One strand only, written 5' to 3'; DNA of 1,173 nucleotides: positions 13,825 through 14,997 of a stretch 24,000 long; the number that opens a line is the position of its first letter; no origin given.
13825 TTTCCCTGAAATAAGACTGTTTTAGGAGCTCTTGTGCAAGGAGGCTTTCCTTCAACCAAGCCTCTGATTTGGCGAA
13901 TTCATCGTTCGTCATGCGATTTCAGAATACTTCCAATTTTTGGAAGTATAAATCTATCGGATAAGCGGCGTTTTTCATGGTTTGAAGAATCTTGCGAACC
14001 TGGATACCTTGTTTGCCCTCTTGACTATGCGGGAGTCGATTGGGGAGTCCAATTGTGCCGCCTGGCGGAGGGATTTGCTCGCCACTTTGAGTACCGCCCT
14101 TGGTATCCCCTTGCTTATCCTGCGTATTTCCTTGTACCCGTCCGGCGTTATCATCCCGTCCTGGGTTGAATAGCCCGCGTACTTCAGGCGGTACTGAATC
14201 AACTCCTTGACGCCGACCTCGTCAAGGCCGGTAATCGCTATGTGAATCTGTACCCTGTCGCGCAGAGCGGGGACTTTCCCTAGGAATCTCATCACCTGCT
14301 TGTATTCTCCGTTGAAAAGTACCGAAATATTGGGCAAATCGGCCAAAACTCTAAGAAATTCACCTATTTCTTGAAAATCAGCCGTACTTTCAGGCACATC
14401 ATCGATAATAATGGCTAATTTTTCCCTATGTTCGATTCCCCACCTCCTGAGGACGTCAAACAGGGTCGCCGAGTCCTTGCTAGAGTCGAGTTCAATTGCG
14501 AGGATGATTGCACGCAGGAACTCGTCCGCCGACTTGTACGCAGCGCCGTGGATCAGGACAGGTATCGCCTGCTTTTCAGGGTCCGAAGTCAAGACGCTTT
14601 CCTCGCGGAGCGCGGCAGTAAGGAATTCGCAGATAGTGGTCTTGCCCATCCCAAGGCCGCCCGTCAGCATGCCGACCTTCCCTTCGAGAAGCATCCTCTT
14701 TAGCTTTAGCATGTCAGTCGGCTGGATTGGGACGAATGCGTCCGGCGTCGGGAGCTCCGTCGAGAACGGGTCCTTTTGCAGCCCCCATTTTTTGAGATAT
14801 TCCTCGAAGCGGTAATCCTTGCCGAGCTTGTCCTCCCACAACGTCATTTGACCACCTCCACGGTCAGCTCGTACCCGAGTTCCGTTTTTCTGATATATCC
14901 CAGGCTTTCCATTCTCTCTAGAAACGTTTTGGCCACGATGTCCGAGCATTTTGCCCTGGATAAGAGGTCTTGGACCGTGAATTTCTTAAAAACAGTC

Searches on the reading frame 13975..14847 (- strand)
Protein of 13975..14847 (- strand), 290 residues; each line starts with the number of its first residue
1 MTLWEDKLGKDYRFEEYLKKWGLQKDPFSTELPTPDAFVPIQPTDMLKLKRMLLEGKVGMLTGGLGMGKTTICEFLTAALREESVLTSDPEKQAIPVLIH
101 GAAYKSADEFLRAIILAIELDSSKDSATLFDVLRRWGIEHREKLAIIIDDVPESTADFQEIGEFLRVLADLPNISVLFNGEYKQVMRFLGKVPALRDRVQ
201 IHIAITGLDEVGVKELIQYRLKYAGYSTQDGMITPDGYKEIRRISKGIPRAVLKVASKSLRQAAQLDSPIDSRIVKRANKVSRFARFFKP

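Call 3: search_protein_families(library=pfam, proteins=[window:13975-14847:-], max_evalue=0.1)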
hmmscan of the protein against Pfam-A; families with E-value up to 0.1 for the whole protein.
window:13975-14847:- (290 aa): 11 families
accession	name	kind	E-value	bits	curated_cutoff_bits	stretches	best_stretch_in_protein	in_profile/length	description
PF13401.12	AAA_22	-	2.2e-09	38.1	27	1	57-181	6-123/130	AAA domain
PF13245.12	AAA_19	-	0.0021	18.7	25.1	1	53-184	8-128/134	AAA domain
PF02367.23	TsaE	-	0.0022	18.4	26.6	1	48-88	13-53/128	Threonylcarbamoyl adenosine biosynthesis protein TsaE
PF13191.12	AAA_16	-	0.003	18.5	32.6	1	58-170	26-160/167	AAA ATPase domain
PF24883.2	NPHP3_N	-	0.01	16.4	24.8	1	59-165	25-146/164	Nephrocystin 3, N-terminal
PF13604.12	AAA_30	-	0.016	15.4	27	1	52-185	13-128/191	AAA domain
PF20720.3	nSTAND3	-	0.02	15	27.2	1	48-84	9-45/155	Novel STAND NTPase 3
PF03266.21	NTPase_1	-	0.028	14.7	23.9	0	60-85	3-28/168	NTPase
PF05621.17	TniB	-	0.028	14.3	22.4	0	60-121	39-97/189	Bacterial TniB protein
PF07693.20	KAP_NTPase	-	0.034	13.9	20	0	60-117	24-74/293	KAP family P-loop domain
PF24389.1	ORC-CDC6-like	-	0.047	12.9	27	0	237-274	415-453/571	ORC-CDC6-like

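Call 4: search_protein_families(library=padloc, proteins=[window:13975-14847:-], max_evalue=0.1)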
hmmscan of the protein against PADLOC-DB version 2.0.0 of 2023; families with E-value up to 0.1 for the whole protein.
window:13975-14847:- (290 aa): 3 families
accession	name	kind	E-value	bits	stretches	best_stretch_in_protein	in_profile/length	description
PDLC02667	DndD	-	0.00028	17.8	1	60-168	35-147/657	DndD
PDLC04140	mad8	-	0.019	12.5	1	55-266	26-149/314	mads_8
PDLC00290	PtuA1|PtuA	-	0.053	10.9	1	54-94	21-61/414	AAA ATPase domain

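Call 7: find_homologous_proteins(query=window:13975-14847:-)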
Query window:13975-14847:- (290 aa): 77 proteins with E <= 0.001 among 2295 candidates.
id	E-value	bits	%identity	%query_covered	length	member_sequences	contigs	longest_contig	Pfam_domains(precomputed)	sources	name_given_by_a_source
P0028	9.4e-187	637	100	100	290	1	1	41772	PF13401.13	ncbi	-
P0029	3.9e-172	589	91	100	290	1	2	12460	PF13401.13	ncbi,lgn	-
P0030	1.2e-139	482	72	99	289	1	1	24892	PF13401.13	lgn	-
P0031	4.1e-138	477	71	99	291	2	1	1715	PF13401.13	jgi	jgi:general secretion pathway protein A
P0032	5.1e-138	477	72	100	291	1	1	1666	PF13401.13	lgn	-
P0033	2.2e-132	459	69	99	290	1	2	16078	PF13401.13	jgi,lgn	jgi:general secretion pathway protein A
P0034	2.2e-126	439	66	100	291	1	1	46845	PF13401.13,PF20720.4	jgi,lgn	jgi:type II secretory pathway predicted ATPase ExeA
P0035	2.8e-112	393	63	99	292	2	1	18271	PF13401.13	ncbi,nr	ncbi:MAG: AAA family ATPase [Hadesarchaea archaeon]|nr:AAA family ATPase [Hadesarchaea archaeon]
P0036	6.1e-111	388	59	99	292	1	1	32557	PF13401.13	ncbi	-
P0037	2.0e-110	387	60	99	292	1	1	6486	PF13401.13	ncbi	ncbi:MAG: ATP-binding protein [Candidatus Hadarchaeota archaeon]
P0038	4.6e-110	385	61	100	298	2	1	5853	PF13401.13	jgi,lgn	-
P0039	5.2e-110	385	59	97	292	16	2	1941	PF13401.13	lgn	-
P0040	6.4e-110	385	62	99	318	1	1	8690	PF13401.13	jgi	-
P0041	8.1e-110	385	58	99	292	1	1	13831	PF13401.13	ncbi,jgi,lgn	-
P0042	8.1e-110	385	59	100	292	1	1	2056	PF13401.13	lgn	-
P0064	1.0e-104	368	57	99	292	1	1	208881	PF07693.21,PF13401.13,PF01637.25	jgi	-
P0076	1.1e-100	355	56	99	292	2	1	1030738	PF13401.13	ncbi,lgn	-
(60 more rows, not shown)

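Call 8: find_related_loci(query=window:13975-14847:-, collection=genome_contigs, flank=10000)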
Query window:13975-14847:- (290 aa) in genome_contigs; peptide patterns used: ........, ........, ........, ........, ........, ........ (x = any residue, [..] = any of these).
77 stretches matched a pattern; 1 encode a relative of the query (tblastn E <= 1e-3); 1 distinct loci.
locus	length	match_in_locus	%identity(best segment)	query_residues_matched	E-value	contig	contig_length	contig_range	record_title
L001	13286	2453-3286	53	1-279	3e-98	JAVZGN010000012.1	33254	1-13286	MAG: Candidatus Hadarchaeales archaeon isolate DRTY-6_201808_bins_36 DRTY-6_201808_bins_36_scaffold_12, whole genome sho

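Call 9: find_encoding_contigs(protein=P0028, flank=10000, max_places=3)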
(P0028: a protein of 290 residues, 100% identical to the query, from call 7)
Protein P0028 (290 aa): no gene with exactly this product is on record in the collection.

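Call 10: find_encoding_contigs(protein=P0076, flank=10000, max_places=3)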
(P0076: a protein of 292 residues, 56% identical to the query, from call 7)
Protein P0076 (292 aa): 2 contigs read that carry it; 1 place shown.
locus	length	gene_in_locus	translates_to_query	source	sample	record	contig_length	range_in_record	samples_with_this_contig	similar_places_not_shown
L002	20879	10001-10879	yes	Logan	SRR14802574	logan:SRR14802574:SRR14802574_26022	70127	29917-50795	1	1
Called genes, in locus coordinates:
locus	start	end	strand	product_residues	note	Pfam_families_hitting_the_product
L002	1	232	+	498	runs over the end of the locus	PF00662:Proton_antipo_N (weak), PF10125:NADHdeh_related (weak), PF00361:Proton_antipo_M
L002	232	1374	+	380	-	PF00037:Fer4 (weak), PF04422:FrhB_FdhB_N, PF04432:FrhB_FdhB_C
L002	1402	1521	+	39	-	-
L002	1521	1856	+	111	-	-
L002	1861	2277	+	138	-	PF01058:Oxidored_q6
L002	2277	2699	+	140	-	PF00329:Complex1_30kDa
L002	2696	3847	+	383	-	PF00374:NiFeSe_Hases, PF00346:Complex1_49kDa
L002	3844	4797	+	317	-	PF00146:NADHdh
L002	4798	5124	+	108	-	PF12797:Fer4_2 (faint), PF00037:Fer4, PF12837:Fer4_6 (faint), PF13237:Fer4_10, PF14697:Fer4_21, PF12838:Fer4_7, PF13187:Fer4_9, PF00037:Fer4, +1 more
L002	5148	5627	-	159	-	PF01750:HycI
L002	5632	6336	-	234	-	PF02811:PHP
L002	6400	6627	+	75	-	PF01455:HupF_HypC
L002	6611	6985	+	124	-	PF01155:HypA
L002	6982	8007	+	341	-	PF00586:AIRS, PF02769:AIRS_C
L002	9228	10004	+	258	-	PF00376:MerR, PF12728:HTH_17, PF13411:MerR_1 (weak)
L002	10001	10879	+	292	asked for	PF13401:AAA_22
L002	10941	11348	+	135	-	-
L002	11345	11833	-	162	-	PF04967:HTH_10 (faint), PF12840:HTH_20 (faint), PF12802:MarR_2 (faint), PF01037:AsnC_trans_reg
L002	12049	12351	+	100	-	PF01918:Alba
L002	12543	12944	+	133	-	-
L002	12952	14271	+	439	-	PF01336:tRNA_anti-codon, PF00152:tRNA-synt_2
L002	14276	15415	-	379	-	PF01494:FAD_binding_3 (faint), PF12831:FAD_oxidored (faint), PF22578:GGR_cat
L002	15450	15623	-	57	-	PF00037:Fer4, PF12797:Fer4_2 (weak), PF12837:Fer4_6 (weak), PF13237:Fer4_10 (weak), PF14697:Fer4_21, PF12838:Fer4_7, PF13187:Fer4_9 (weak), PF25160:LdpA_Fe-S-bd (weak), +4 more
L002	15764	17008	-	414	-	PF27218:MJ0043_C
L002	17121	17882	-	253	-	PF09754:PAC2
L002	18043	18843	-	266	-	PF00575:S1, PF07541:EIF_2_alpha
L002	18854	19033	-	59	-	PF01667:Ribosomal_S27e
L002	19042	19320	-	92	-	PF00935:Ribosomal_L44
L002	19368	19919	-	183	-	PF22090:Gins51_C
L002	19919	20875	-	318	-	PF01896:DNA_primase_S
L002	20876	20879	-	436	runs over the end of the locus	PF04104:DNA_primase_lrg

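Call 11: find_encoding_contigs(protein=P0034, flank=10000, max_places=3)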
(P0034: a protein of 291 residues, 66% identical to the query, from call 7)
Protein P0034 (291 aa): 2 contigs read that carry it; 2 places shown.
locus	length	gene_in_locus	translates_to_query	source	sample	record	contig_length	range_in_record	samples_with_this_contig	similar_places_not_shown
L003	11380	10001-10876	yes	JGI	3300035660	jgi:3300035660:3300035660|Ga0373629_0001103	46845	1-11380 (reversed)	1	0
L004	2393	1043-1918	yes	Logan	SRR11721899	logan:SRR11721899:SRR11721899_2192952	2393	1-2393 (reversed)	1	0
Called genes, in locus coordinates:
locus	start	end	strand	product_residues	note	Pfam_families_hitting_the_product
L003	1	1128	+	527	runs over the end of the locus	PF01409:tRNA-synt_2d, PF17759:tRNA_synthFbeta, PF18006:SepRS_C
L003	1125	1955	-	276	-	PF01261:AP_endonuc_2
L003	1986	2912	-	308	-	PF04493:Endonuclease_5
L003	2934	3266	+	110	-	-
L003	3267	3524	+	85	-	-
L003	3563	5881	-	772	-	PF00708:Acylphosphatase, PF07503:zf-HYPF, PF01300:Sua5_yciO_yrdC, PF17788:HypF_C, PF00814:TsaD (faint), PF22521:HypF_C_2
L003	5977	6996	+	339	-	PF00586:AIRS, PF02769:AIRS_C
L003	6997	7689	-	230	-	PF02811:PHP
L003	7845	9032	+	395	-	PF12323:HTH_OrfB_IS605 (weak), PF01385:OrfB_IS605, PF07282:Cas12f1-like_TNB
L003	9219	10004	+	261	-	PF00376:MerR, PF12728:HTH_17, PF13411:MerR_1 (weak), PF01844:HNH (faint)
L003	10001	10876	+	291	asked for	PF20720:nSTAND3 (faint), PF13401:AAA_22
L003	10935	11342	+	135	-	-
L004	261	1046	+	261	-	PF00376:MerR, PF12728:HTH_17, PF13411:MerR_1 (weak), PF01844:HNH (faint)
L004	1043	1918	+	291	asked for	PF20720:nSTAND3 (faint), PF13401:AAA_22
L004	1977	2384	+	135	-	-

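Call 21: search_solved_structures(query=window:13975-14847:-, max_evalue=1, show_alignments=2)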
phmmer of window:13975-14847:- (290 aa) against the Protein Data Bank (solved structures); distinct sequences matched with E-value up to 1: 0.

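Call 23: search_protein_families(library=ncbifam, proteins=[window:13975-14847:-], max_evalue=0.1)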
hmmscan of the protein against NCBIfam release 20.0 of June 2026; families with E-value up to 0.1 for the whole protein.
window:13975-14847:- (290 aa): 4 families
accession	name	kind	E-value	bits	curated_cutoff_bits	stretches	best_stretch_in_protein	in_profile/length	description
TIGR03015.1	pepcterm_ATPase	hypoth_equivalog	3.2e-11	43.2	324.5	1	60-260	47-243/269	XrtA/PEP-CTERM system-associated ATPase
NF053861.1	DS8_antiphage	equivalog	0.015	13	790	1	54-189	368-490/994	anti-phage protein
TIGR01448.2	helicase_RecD2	equivalog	0.032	12.4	500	1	53-83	328-358/713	SF1B family DNA helicase RecD2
NF000868.0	PRK00080.1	equivalog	0.082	11.8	282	0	194-278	166-246/330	Holliday junction branch migration DNA helicase RuvB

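Call 24: search_protein_families(library=phrogs, proteins=[window:13975-14847:-], max_evalue=0.1)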
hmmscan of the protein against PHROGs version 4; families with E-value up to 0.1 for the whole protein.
window:13975-14847:- (290 aa): 1 family
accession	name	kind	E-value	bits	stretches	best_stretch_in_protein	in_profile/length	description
phrog_296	-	integration and excision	1e-13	51.9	1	11-280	273-520/626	DNA transposition protein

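Call 28: find_related_loci(query=A2, collection=metagenome_contigs, flank=8000)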
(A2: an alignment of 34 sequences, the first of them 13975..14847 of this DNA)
Query A2 (290 aa) in metagenome_contigs; peptide patterns used: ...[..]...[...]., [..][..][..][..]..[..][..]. (x = any residue, [..] = any of these).
600 stretches matched a pattern (row limit reached: there are more); 18 encode a relative of the query (tblastn E <= 1e-3); 18 distinct loci.
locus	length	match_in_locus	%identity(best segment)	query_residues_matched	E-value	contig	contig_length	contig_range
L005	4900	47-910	57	1-288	3e-114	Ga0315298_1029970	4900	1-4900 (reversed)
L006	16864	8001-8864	58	1-288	4e-112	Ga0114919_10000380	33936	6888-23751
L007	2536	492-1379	56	1-290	1e-115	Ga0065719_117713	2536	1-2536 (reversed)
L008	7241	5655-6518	57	1-288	1e-106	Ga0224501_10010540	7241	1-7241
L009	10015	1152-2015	57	1-288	3e-105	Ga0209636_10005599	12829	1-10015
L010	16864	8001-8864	57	1-288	4e-105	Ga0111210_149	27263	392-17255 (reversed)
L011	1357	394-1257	53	1-288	3e-112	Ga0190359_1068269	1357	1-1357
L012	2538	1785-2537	59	1-248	6e-102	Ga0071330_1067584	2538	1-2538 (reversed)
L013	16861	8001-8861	51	1-287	1e-98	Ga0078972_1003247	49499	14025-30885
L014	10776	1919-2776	52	1-286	3e-96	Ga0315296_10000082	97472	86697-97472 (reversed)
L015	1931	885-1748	51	1-288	3e-101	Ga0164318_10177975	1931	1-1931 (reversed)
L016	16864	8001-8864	57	1-288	1e-112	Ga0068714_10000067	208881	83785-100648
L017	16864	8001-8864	59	1-288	3e-111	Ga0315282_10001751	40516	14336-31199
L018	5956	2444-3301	52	1-286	6e-85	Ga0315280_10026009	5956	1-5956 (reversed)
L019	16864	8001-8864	57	1-288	1e-109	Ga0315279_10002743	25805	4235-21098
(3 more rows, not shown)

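Call 32: predict_structure(alignment_id=A2)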
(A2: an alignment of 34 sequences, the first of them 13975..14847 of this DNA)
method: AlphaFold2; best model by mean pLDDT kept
length: 290 residues; sequences in the alignment: 34
mean_pLDDT: 84.9   pTM: 0.77
mean pLDDT of the five models: 84.9, 84.0, 83.5, 82.6, 82.5
residues with pLDDT >= 90: 138; 70-90: 113; 50-70: 26; < 50: 13
segments of 3 or more residues with pLDDT < 50: 1-4, 282-284, 286-290
pLDDT, mean of each block of 10 residues (from residue 1): 50 85 82 58 87 94 87 89 87 92 83 92 92 92 93 72 93 95 90 92 91 88 77 92 91 92 91 90 45
secondary structure, 60 per line:
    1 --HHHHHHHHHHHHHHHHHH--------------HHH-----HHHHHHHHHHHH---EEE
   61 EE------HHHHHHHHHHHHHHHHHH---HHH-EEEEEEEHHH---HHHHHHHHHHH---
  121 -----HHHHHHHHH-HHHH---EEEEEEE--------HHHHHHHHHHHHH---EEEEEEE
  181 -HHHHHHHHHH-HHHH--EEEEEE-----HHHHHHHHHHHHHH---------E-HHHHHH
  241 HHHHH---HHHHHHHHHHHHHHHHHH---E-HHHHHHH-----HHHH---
elements in order: H3-20 H43-54 E58-62 H69-86 E94-100 H107-117 H126-134 H136-139 E143-149 H158-170 E174-180 H182-191 H193-196 E199-204 H210-223 H235-245 H249-266 H272-278 H284-287

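Call 37: search_solved_structures(query=A2, max_evalue=1, show_alignments=2)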
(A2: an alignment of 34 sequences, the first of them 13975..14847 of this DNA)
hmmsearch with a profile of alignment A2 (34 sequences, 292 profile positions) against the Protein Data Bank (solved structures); distinct sequences matched with E-value up to 1: 33.
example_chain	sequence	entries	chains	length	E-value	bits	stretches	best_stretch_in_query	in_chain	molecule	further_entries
4fx7_A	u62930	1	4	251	0.00086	21.5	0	133-203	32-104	Imidazole glycerol phosphate synthase subunit HisF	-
6n9a_E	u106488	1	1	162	0.0012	21.1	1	39-81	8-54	tRNA threonylcarbamoyladenosine biosynthesis protein TsaE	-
6nak_D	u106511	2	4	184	0.0014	20.9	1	38-81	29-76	TsaE | ATPase YjeE, predicted to have essential role in cell wall biosynthesis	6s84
3og3_A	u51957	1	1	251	0.0017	20.6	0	133-203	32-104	Imidazole glycerol phosphate synthase subunit hisF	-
2w6r_A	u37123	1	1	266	0.0027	19.9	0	133-221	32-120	IMIDAZOLE GLYCEROL PHOSPHATE SYNTHASE SUBUNIT HISF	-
6i27_A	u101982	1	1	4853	0.0058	18.8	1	5-110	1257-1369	Midasin,Midasin,Midasin,Midasin,Midasin,Midasin,Midasin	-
6i26_A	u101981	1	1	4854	0.0058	18.8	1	5-110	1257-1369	Midasin,Midasin,Midasin,Midasin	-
6hyp_A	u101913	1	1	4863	0.0058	18.8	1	5-110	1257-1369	Midasin,Midasin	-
5jcs_s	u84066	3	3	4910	0.0058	18.8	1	5-110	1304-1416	Midasin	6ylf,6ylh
8g28_A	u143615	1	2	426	0.019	17.1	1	186-268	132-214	ATPase, AAA family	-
1in8_A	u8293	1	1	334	0.026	16.6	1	201-277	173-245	HOLLIDAY JUNCTION DNA HELICASE RUVB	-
1in5_A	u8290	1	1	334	0.026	16.6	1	201-277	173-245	HOLLIDAY JUNCTION DNA HELICASE RUVB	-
1in4_A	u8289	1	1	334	0.026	16.6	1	201-277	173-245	HOLLIDAY JUNCTION DNA HELICASE RUVB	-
3zuh_A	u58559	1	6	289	0.027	16.6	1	172-218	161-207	PROTEIN CBBX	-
4j9j_A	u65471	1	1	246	0.031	16.4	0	133-203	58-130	Imidazole glycerol phosphate synthase subunit HisF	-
1w5s_A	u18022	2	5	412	0.044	15.9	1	62-279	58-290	ORIGIN RECOGNITION COMPLEX SUBUNIT 2 ORC2 | ORC2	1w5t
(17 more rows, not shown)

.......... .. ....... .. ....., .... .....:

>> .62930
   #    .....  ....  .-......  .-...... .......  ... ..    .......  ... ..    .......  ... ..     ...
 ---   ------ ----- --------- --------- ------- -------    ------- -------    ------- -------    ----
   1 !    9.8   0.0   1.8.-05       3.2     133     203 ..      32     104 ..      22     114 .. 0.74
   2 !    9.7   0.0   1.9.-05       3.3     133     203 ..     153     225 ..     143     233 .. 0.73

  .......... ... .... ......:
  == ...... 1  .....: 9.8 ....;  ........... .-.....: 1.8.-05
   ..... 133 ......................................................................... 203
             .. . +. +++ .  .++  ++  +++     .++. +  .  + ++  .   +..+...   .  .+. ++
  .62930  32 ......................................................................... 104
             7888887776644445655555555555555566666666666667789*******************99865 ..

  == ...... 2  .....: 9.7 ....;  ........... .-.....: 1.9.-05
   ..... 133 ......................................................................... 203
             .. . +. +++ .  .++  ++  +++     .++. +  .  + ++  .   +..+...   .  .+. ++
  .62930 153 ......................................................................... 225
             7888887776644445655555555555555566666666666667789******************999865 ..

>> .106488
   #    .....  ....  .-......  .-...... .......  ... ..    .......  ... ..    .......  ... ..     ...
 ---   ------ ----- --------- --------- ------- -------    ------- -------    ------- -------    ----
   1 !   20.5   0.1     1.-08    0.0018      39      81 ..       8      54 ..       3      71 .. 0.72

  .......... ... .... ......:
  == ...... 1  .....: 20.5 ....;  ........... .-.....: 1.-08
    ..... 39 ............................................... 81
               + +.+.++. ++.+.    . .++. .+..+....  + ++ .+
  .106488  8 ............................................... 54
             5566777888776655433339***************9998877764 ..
